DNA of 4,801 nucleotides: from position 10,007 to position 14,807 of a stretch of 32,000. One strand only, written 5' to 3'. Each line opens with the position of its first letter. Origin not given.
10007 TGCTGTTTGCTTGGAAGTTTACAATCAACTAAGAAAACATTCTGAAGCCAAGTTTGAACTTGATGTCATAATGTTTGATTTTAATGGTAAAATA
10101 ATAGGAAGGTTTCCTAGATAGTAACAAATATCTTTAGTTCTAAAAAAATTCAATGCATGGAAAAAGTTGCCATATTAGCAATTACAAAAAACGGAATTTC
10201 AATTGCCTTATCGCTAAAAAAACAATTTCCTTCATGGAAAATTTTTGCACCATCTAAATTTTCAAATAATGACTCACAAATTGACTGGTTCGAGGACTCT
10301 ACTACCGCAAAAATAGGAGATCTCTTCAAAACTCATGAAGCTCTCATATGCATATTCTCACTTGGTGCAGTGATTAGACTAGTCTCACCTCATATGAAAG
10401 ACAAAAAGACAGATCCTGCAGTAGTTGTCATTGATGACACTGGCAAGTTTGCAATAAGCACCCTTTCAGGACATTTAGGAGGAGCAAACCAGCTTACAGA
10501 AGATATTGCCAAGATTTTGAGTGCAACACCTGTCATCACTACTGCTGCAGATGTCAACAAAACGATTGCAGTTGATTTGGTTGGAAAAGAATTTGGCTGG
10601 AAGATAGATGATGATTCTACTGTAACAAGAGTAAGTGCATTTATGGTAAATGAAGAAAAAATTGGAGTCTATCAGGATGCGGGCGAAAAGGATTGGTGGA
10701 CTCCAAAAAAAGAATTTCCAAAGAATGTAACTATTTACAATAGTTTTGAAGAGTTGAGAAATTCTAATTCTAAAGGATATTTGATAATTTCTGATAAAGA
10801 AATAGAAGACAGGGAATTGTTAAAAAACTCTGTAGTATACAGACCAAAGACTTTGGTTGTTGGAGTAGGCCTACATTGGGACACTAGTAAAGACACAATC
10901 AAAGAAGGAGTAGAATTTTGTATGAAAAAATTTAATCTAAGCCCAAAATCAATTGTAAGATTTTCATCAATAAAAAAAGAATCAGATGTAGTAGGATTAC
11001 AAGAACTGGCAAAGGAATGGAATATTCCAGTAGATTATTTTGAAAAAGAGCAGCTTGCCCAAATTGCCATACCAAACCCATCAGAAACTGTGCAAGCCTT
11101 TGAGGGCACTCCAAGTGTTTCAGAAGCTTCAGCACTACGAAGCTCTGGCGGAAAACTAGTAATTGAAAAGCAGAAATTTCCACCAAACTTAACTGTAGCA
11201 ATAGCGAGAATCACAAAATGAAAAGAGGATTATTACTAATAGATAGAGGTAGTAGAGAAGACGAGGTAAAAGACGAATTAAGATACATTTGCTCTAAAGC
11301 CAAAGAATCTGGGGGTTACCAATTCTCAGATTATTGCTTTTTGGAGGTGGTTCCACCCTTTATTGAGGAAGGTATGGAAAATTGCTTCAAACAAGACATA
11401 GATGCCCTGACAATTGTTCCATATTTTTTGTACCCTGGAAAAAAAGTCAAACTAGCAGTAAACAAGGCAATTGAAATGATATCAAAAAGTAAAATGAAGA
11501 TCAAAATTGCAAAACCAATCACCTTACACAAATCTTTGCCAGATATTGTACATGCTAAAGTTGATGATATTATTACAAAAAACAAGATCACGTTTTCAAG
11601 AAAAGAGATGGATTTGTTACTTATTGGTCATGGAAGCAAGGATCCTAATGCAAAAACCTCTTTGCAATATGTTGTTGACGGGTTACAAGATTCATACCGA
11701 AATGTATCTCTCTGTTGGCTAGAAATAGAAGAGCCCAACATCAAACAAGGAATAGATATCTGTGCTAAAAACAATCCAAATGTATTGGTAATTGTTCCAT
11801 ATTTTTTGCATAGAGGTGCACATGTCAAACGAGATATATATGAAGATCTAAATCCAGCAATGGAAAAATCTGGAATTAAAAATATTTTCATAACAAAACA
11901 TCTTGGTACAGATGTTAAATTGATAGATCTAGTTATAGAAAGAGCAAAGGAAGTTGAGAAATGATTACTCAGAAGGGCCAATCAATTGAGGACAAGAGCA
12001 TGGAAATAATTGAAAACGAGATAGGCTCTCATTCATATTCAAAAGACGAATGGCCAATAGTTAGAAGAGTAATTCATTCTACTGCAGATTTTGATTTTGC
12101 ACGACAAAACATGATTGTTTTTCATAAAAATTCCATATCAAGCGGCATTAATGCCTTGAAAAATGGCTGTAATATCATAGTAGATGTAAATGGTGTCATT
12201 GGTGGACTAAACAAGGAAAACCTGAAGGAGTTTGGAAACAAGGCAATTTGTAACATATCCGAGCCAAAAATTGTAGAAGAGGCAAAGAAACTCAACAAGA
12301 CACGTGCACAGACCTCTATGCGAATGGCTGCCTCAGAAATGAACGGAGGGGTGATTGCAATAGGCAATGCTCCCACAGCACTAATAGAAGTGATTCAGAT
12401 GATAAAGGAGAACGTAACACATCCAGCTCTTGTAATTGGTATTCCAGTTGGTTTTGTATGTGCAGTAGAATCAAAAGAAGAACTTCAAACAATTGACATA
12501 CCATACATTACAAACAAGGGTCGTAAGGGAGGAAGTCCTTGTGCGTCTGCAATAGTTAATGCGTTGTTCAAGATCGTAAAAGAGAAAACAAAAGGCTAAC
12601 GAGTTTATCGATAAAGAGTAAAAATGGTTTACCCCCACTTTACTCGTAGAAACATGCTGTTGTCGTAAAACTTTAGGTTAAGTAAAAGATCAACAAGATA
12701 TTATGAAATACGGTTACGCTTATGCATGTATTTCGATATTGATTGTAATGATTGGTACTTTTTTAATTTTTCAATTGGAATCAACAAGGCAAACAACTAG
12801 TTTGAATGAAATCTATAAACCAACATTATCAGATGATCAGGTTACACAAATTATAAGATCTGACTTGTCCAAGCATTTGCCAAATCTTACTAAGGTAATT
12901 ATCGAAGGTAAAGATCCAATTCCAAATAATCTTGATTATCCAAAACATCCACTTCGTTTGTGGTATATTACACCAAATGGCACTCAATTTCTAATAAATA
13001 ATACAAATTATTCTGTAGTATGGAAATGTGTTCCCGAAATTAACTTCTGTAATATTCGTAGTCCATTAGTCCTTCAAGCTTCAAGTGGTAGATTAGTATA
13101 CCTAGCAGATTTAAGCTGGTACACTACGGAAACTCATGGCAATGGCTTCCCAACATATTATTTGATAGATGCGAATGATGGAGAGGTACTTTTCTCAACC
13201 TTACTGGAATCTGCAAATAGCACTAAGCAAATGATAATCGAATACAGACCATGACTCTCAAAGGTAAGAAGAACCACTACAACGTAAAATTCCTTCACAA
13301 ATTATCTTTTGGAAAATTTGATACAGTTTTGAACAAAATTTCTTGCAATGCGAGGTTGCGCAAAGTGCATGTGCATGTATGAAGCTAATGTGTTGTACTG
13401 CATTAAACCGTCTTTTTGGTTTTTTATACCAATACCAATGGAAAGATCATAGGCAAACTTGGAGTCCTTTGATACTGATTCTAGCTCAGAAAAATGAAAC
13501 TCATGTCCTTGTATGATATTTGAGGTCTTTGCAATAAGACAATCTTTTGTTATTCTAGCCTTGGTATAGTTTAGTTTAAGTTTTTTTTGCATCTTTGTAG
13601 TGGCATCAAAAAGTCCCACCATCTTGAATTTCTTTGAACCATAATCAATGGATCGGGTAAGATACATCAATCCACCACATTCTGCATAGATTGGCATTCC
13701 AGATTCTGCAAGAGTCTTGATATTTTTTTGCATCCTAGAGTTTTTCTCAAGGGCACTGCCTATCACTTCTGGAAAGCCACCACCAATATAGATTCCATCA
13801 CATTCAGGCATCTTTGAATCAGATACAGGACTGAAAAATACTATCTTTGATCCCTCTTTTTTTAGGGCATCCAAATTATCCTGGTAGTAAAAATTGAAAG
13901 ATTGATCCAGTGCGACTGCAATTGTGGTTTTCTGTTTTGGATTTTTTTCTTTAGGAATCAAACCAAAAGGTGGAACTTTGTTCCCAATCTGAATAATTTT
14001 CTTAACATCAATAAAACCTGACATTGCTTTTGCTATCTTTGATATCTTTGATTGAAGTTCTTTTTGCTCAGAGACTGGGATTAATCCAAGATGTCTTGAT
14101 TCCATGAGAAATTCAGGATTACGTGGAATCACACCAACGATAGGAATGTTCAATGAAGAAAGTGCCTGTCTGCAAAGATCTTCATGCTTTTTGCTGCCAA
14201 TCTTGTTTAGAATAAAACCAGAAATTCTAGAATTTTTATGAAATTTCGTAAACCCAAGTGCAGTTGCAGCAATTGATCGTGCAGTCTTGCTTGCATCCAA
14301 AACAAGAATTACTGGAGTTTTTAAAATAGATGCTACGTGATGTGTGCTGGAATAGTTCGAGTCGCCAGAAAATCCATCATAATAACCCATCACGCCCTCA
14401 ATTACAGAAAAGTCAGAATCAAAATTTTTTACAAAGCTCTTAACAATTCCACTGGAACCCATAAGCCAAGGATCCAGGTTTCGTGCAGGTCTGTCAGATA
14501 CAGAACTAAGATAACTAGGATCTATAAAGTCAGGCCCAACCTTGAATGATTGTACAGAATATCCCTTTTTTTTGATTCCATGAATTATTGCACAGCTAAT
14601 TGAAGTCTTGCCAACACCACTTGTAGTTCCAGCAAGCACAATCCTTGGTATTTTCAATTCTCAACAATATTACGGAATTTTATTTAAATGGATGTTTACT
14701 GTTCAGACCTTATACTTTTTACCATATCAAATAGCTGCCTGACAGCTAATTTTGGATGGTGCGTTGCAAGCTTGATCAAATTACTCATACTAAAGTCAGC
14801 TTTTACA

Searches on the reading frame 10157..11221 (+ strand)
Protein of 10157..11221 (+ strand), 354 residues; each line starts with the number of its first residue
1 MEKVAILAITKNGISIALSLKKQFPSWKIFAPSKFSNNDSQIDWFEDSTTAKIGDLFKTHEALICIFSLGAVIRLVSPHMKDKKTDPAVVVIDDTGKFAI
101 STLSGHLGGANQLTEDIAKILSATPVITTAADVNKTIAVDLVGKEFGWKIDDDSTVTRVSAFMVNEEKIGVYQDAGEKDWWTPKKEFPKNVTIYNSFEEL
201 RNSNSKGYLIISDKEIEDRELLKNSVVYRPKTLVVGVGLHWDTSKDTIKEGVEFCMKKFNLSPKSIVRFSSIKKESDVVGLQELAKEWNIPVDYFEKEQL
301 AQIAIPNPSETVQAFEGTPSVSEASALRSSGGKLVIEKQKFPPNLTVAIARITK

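Call 22: search_protein_families(library=pfam, proteins=[window:10157-11221:+], max_evalue=0.001)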
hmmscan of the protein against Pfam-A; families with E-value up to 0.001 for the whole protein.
window:10157-11221:+ (354 aa): 3 families
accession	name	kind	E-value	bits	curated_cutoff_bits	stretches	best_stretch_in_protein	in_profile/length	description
PF11760.13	CbiG_N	-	7e-33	112.9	25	1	54-132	4-82/82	Cobalamin synthesis G N-terminal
PF01890.21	CbiG_C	-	3.2e-28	99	27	1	233-350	1-117/117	Cobalamin synthesis G C-terminus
PF11761.13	CbiG_mid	-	6.7e-17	61.9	22.7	1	137-230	1-88/88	Cobalamin biosynthesis central region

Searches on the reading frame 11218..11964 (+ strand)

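Call 23: search_protein_families(library=pfam, proteins=[window:11218-11964:+], max_evalue=0.001)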
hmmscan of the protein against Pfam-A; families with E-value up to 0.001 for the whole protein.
window:11218-11964:+ (248 aa): 3 families
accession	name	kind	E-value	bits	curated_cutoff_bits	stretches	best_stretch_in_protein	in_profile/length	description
PF01903.22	CbiX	-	1.8e-37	128.3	22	2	138-240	1-105/106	CbiX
PF06180.16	CbiK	-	2.2e-11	44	26.2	1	53-246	64-260/262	Cobalt chelatase (CbiK)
PF00762.24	Ferrochelatase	-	7.3e-05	22.3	27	0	26-243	80-313/317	Ferrochelatase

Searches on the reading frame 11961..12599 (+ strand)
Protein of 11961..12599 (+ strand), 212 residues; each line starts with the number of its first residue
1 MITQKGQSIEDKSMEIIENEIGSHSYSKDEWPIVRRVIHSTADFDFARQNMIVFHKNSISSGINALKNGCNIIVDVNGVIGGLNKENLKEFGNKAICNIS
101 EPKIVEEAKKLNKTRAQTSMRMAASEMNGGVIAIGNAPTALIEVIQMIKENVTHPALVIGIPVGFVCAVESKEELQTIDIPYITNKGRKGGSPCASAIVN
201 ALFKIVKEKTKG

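Call 23: search_protein_families(library=pfam, proteins=[window:11961-12599:+], max_evalue=0.001)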
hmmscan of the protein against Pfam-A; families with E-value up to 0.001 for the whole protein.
window:11961-12599:+ (212 aa): 2 families
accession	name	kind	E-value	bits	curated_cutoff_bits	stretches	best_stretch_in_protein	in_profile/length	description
PF02570.20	CbiC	-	4.2e-75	252.2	22.5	1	9-204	2-195/196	Precorrin-8X methylmutase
PF06690.17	HcgC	-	0.00098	19.2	31.4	0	50-128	78-154/248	FeGP cofactor biosynthesis protein, methyltransferase HcgC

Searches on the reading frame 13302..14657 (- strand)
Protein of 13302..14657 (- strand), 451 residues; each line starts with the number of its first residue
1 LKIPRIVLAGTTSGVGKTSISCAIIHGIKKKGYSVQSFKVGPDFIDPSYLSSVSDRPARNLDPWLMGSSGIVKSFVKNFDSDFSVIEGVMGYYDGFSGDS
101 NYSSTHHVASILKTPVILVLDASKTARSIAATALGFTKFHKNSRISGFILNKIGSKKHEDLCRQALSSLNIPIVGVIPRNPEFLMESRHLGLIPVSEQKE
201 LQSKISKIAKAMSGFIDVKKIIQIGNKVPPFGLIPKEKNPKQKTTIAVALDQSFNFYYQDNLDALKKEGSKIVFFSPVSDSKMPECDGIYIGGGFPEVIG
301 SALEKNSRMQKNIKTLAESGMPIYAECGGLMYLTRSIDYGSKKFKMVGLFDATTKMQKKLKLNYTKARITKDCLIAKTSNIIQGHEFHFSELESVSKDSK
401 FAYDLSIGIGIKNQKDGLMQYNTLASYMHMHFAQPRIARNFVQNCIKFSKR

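Call 23: search_protein_families(library=pfam, proteins=[window:13302-14657:-], max_evalue=0.001)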
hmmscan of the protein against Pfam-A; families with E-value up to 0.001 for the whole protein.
window:13302-14657:- (451 aa): 3 families
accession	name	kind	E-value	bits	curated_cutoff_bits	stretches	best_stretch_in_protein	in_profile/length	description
PF07685.20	GATase_3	-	2.8e-44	151.5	27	1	245-435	1-194/196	CobB/CobQ-like glutamine amidotransferase domain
PF01656.29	CbiA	-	1.2e-17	64.4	25.4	1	6-183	1-115/125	CobQ/CobB/MinD/ParA nucleotide binding domain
PF13500.12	AAA_26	-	4.1e-14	53.3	27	2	80-182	98-193/198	AAA domain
